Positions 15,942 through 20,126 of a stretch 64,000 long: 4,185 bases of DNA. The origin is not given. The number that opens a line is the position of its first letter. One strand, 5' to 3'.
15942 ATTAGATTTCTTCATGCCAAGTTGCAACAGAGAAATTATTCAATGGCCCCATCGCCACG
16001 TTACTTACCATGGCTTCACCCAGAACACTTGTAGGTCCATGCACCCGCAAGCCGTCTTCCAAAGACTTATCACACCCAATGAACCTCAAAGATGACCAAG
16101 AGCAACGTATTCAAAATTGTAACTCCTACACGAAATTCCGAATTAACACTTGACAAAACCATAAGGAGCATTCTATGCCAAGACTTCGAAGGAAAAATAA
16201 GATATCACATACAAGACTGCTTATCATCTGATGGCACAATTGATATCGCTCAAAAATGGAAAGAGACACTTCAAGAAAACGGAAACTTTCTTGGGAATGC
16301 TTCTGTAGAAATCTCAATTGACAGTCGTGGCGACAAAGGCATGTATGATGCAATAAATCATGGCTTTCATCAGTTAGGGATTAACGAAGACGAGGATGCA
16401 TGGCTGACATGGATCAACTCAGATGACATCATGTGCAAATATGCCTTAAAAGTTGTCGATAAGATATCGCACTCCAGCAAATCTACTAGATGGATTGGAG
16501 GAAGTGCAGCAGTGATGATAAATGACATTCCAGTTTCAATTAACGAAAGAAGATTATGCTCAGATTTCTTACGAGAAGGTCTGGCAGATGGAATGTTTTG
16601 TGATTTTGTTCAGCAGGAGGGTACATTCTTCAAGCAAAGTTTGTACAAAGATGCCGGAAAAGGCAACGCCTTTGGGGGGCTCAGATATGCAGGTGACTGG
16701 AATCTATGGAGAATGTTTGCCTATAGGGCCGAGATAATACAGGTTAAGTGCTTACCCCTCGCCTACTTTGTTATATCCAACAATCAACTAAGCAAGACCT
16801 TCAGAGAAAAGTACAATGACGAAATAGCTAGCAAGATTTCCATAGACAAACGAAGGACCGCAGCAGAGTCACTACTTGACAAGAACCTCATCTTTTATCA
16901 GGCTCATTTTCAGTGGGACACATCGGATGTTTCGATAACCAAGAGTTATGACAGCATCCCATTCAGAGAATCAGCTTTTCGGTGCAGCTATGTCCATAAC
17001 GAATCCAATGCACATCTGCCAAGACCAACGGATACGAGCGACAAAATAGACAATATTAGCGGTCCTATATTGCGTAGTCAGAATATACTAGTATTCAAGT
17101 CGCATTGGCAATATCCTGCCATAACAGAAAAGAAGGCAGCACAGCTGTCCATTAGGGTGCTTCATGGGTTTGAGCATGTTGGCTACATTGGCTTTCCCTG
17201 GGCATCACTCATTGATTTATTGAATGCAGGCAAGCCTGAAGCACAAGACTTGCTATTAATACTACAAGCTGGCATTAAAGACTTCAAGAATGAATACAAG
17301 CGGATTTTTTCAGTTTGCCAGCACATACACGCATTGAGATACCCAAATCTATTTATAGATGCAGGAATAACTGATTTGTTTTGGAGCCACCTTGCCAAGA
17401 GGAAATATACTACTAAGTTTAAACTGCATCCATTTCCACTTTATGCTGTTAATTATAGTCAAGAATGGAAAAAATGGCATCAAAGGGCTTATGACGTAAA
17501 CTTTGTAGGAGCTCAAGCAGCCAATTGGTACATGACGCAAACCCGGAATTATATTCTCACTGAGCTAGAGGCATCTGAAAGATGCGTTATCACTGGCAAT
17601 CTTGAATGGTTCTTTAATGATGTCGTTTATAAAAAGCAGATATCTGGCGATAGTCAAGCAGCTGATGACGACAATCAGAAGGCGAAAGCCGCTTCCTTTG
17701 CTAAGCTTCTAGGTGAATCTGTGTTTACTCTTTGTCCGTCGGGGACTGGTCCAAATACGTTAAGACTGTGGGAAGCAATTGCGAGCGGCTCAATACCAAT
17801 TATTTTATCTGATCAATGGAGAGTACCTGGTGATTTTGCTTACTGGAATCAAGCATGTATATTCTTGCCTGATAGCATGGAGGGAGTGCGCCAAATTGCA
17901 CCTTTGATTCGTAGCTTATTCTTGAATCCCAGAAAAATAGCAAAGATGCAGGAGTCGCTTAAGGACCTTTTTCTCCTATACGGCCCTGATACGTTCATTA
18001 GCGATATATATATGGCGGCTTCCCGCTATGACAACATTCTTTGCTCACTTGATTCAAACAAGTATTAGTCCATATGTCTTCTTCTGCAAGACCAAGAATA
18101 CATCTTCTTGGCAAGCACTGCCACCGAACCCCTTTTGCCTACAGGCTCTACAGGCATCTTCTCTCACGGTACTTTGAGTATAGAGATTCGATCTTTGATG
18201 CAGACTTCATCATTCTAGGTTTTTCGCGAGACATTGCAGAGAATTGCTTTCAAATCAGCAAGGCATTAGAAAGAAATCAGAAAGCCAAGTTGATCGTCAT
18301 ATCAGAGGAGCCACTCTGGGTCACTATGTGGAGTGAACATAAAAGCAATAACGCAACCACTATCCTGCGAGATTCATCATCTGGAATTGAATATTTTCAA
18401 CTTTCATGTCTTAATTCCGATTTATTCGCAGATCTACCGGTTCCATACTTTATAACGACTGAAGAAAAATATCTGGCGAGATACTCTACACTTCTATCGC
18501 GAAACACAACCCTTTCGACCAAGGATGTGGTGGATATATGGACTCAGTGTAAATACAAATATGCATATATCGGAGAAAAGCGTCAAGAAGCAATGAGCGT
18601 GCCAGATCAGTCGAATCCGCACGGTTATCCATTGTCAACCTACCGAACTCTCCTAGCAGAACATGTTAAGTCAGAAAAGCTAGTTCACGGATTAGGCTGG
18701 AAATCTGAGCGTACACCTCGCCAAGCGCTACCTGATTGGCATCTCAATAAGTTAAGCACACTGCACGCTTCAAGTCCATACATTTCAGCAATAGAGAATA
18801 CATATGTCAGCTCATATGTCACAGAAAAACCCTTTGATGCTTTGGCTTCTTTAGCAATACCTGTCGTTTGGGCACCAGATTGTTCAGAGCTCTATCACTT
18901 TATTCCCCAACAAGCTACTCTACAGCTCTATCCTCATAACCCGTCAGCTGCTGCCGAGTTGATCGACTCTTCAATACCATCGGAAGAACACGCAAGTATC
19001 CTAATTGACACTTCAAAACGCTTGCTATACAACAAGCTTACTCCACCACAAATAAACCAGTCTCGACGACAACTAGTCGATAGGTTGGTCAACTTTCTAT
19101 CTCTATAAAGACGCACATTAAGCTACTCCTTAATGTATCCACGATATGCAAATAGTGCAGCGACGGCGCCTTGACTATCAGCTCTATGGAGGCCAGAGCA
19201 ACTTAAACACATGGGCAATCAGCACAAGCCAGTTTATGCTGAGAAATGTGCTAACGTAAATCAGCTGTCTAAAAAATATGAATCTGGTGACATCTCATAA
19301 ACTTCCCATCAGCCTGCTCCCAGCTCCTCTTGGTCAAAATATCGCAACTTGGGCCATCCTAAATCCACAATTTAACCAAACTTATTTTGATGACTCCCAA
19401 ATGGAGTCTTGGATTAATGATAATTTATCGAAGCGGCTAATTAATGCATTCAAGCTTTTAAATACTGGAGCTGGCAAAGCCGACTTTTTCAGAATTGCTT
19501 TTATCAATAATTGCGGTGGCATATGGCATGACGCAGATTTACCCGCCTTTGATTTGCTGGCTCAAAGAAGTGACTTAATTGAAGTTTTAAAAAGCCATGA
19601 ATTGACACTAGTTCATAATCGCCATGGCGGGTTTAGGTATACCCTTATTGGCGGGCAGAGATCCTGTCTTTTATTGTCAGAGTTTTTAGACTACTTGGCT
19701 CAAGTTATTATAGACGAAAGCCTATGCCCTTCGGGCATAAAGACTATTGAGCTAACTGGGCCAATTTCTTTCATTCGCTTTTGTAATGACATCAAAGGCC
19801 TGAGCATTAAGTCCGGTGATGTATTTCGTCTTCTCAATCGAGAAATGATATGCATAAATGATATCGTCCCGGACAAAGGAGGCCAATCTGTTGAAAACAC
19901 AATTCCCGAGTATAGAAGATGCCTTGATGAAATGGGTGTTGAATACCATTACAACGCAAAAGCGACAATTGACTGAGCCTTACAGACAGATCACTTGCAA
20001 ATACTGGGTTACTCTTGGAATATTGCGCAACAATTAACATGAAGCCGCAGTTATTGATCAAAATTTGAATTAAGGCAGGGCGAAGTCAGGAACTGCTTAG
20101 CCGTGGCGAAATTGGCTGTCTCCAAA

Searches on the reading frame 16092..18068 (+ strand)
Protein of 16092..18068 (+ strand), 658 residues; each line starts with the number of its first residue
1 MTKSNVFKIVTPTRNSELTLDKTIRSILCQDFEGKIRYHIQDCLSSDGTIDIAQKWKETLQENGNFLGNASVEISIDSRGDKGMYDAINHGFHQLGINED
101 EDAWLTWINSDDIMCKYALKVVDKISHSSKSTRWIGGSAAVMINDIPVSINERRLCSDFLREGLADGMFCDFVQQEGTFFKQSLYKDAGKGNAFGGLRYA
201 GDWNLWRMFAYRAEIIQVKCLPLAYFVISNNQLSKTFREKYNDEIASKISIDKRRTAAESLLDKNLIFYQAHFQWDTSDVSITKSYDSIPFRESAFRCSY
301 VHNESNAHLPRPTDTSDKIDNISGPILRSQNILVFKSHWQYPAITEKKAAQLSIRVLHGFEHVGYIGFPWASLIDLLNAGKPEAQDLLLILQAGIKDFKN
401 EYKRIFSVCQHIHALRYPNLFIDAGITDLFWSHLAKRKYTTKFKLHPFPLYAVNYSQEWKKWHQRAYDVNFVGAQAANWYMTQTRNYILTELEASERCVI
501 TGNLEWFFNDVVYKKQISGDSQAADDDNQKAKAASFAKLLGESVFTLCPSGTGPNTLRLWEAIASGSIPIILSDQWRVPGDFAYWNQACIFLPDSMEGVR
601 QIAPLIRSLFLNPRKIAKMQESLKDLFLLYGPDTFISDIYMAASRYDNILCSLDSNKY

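Call 15: search_protein_families(library=pfam, proteins=[window:16092-18068:+], max_evalue=0.01)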
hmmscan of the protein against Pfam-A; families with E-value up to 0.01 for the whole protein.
window:16092-18068:+ (658 aa): 3 families
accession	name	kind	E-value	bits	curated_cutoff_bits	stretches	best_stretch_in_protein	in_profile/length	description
PF03016.20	Exostosin_GT47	-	1.5e-13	51.2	33.4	1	523-593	208-279/293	Exostosin GT47 domain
PF24785.1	RXYLT1_C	-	5.4e-08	32.9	27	1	518-572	52-106/187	RXYLT1 C-terminal domain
PF00535.33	Glycos_transf_2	-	3.1e-05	24.4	23.3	1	9-118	2-95/168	Glycosyl transferase family 2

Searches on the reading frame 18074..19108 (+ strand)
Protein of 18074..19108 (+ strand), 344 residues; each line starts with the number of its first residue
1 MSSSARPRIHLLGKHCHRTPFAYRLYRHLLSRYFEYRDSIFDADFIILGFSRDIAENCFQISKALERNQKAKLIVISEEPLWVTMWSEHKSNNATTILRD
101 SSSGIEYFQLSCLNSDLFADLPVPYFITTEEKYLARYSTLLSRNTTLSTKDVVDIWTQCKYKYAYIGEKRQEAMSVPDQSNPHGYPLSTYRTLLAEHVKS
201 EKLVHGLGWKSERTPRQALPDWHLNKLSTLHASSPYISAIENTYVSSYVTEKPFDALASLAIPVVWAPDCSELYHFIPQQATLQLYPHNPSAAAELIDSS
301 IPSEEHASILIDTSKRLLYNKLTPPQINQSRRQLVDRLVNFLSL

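Call 15: search_protein_families(library=pfam, proteins=[window:18074-19108:+], max_evalue=0.01)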
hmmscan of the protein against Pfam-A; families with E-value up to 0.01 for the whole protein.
window:18074-19108:+ (344 aa): 1 family
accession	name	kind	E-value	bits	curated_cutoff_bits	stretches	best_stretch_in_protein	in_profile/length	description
PF00852.26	Glyco_transf_10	-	1.1e-07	32.2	23.9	1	231-284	55-108/182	Glycosyltransferase family 10 (fucosyltransferase) C-term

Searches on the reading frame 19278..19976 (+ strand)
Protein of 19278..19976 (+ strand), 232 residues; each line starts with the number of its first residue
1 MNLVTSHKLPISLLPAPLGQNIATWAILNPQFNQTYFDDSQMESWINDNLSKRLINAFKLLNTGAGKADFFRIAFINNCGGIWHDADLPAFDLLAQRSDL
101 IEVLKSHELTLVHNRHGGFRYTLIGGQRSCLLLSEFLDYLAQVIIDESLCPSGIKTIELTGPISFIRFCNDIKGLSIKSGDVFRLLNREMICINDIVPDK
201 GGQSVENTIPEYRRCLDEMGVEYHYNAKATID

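Call 15: search_protein_families(library=pfam, proteins=[window:19278-19976:+], max_evalue=0.01)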
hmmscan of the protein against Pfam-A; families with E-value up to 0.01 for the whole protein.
window:19278-19976:+ (232 aa): 1 family
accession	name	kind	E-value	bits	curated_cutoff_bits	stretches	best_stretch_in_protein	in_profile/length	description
PF04488.21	Gly_transf_sug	-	1.2e-05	26.3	23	1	20-88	6-77/93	Glycosyltransferase sugar-binding region containing DXD motif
